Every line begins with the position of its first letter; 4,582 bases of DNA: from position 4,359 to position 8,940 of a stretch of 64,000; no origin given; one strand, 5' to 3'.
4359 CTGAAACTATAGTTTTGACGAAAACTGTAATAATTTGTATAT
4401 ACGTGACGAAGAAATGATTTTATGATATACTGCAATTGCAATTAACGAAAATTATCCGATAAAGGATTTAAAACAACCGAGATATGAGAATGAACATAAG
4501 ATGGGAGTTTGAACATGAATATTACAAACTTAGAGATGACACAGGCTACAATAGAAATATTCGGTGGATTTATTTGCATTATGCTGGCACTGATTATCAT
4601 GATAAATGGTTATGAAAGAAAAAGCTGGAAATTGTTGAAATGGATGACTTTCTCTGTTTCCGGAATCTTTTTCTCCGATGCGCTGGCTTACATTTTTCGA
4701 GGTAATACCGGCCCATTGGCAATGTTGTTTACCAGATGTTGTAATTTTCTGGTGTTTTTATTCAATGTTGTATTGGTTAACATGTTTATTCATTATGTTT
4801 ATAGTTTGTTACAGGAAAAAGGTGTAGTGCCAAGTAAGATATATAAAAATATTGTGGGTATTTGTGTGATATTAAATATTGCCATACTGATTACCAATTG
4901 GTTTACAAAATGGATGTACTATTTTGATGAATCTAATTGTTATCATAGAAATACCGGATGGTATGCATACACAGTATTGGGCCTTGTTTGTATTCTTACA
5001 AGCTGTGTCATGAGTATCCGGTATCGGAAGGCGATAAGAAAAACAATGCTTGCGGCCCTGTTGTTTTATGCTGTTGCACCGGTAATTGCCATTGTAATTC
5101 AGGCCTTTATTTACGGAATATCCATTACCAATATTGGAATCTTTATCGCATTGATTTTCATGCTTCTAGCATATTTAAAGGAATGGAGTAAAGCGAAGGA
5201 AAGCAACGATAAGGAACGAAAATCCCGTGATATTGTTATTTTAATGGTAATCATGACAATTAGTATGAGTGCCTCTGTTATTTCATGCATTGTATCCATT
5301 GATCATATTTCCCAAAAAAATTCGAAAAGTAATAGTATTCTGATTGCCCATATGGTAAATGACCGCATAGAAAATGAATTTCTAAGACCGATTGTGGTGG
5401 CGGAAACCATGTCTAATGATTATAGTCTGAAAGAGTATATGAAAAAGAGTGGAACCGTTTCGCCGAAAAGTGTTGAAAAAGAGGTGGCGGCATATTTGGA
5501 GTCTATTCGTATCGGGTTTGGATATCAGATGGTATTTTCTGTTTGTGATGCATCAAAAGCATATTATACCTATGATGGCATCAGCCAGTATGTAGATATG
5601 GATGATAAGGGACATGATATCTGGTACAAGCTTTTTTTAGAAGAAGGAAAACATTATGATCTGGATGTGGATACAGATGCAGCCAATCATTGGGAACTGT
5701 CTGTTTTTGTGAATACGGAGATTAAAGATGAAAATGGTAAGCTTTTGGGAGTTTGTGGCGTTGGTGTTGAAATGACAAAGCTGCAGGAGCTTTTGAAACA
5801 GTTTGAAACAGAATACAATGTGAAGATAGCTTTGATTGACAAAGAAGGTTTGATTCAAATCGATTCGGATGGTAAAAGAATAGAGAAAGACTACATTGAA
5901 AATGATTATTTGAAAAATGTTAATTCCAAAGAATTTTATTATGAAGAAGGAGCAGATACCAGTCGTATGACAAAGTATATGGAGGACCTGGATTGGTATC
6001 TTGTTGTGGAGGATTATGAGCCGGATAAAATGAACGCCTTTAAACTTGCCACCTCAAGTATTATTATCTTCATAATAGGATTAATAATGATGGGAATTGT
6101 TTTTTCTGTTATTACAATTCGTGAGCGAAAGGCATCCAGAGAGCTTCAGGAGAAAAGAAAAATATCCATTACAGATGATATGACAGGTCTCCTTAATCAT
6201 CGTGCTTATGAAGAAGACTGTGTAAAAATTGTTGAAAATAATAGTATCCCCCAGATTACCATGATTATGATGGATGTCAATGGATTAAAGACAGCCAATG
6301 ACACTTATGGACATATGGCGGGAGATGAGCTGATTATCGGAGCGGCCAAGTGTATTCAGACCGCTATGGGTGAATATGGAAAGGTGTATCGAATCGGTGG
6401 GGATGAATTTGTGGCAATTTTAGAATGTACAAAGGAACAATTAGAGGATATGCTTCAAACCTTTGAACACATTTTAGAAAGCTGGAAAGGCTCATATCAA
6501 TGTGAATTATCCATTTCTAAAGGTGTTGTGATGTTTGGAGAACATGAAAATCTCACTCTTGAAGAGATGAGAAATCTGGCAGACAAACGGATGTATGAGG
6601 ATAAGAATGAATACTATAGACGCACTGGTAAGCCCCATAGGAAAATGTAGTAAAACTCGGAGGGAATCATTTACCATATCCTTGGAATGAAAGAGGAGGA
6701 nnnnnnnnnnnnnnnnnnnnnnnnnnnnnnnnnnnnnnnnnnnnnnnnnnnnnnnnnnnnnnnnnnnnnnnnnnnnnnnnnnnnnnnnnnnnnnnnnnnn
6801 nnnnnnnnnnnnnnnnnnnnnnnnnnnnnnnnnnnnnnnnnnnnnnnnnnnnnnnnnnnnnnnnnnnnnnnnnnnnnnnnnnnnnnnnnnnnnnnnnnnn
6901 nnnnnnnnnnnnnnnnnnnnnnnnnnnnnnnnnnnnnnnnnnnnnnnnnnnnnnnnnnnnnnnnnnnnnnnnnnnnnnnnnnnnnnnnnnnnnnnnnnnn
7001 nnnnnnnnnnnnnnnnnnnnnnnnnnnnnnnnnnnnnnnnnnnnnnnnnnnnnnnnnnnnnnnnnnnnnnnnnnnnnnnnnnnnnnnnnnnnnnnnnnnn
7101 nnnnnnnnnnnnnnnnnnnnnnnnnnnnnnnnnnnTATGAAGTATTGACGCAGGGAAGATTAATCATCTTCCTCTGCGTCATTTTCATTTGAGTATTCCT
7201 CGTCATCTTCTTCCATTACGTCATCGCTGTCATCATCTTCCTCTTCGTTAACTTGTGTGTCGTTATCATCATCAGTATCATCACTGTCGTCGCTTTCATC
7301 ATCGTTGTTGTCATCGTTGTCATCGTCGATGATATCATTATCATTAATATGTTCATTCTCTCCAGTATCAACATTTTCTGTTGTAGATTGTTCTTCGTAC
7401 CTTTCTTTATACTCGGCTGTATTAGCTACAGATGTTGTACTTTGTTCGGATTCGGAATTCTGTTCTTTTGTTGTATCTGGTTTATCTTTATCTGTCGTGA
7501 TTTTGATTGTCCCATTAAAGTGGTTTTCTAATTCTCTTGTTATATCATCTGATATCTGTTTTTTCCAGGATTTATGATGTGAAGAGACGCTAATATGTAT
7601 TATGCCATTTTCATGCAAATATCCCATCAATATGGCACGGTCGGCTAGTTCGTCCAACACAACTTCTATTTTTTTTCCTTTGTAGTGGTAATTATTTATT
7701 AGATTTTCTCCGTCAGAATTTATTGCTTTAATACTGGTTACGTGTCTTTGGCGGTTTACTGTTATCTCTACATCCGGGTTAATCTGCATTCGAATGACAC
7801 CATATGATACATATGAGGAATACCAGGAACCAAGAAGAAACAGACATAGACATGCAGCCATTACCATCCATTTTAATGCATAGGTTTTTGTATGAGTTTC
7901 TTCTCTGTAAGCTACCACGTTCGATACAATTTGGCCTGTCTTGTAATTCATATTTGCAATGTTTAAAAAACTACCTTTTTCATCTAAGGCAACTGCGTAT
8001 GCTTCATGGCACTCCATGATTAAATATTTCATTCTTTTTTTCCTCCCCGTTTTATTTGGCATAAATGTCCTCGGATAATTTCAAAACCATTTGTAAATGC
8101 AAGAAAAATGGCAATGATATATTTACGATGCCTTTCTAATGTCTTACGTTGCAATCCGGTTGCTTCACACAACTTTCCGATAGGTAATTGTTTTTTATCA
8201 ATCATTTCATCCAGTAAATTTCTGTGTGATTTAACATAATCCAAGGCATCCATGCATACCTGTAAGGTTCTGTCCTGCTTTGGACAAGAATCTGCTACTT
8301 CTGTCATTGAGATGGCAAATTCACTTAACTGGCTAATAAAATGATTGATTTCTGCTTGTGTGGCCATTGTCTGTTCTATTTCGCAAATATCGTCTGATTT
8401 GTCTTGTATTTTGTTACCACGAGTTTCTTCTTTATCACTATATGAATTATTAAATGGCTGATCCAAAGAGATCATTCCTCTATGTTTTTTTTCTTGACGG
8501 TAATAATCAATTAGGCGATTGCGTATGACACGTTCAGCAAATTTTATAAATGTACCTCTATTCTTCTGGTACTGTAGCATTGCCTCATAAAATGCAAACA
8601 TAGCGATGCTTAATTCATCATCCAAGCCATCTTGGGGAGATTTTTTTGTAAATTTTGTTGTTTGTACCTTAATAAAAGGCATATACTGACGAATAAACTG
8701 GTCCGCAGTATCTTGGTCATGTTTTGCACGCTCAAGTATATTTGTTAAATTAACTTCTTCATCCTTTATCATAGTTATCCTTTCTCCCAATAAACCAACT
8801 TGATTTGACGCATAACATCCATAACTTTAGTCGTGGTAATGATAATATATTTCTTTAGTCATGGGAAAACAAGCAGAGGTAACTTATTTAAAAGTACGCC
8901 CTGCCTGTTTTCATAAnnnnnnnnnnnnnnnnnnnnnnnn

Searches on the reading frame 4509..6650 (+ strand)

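Call 85: search_protein_families(library=pfam, proteins=[window:4509-6650:+], max_evalue=0.00001)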
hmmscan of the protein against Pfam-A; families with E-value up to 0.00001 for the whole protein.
window:4509-6650:+ (713 aa): 2 families
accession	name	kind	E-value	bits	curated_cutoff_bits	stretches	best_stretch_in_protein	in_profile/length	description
PF00990.26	GGDEF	-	3.4e-26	92.4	23.8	1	554-701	2-157/161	Diguanylate cyclase, GGDEF domain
PF02743.24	dCache_1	-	1.2e-10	41.7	45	1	274-501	9-240/240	Cache domain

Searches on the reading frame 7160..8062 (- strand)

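Call 85: search_protein_families(library=pfam, proteins=[window:7160-8062:-], max_evalue=0.00001)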
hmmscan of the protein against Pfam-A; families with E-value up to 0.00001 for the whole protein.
window:7160-8062:- (300 aa): 1 family
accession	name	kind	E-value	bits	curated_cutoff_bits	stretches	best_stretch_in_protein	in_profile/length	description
PF23750.1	RsgI_M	-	2.3e-24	86.9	25.3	1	87-215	1-128/133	Anti-sigma factor RsgI-like central domain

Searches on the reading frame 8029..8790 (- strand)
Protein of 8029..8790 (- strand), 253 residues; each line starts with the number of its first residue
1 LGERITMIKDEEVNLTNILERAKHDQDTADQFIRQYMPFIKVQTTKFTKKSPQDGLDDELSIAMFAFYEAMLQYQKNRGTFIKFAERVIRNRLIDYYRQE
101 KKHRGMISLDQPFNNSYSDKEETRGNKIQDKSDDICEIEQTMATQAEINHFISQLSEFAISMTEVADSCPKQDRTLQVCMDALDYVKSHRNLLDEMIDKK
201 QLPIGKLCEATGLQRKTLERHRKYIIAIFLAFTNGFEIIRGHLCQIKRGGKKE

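Call 85: search_protein_families(library=pfam, proteins=[window:8029-8790:-], max_evalue=0.00001)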
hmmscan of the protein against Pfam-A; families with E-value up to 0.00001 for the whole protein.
window:8029-8790:- (253 aa): 1 family
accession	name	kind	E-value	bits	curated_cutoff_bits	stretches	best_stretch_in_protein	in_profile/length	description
PF04542.20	Sigma70_r2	-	1.9e-06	28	24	1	33-102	2-70/71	Sigma-70 region 2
